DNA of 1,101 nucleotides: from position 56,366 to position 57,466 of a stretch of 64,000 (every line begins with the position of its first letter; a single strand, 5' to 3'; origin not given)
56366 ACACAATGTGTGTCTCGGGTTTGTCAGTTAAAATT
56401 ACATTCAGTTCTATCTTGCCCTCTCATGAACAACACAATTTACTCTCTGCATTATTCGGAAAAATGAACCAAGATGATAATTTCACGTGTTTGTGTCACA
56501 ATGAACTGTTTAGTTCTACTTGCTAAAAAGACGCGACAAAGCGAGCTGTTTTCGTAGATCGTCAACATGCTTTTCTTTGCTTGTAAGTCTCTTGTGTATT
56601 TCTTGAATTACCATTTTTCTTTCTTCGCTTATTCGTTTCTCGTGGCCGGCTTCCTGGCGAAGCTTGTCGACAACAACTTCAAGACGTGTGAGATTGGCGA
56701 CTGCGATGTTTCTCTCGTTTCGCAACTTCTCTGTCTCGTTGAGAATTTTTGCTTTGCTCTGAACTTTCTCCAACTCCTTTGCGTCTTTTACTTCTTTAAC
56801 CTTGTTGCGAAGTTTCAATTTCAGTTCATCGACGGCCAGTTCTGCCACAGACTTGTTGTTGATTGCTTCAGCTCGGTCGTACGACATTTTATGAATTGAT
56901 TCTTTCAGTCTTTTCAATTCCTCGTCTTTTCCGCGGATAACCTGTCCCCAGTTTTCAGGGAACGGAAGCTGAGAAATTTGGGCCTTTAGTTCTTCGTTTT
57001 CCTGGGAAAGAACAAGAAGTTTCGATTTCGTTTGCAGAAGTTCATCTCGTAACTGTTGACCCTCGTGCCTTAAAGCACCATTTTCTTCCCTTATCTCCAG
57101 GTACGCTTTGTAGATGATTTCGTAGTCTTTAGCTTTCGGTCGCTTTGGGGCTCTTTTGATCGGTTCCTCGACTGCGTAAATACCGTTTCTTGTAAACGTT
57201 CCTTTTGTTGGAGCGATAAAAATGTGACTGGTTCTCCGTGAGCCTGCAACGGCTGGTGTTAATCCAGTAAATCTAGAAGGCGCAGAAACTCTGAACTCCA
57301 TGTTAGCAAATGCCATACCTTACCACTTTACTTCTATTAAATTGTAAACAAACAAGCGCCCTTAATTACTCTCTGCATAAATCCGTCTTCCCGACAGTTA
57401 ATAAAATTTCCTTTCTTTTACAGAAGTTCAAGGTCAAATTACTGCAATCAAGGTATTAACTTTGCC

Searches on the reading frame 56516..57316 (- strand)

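Call 21: search_protein_families(library=pfam, proteins=[window:56516-57316:-], max_evalue=0.01)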
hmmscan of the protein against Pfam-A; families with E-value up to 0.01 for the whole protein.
window:56516-57316:- (266 aa): 1 family
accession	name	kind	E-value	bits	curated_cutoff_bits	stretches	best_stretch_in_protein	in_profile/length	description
PF24319.2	DUF7491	-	0.00064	20.3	30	1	103-181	5-84/90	Coiled-coil region of unknown function (DUF7491)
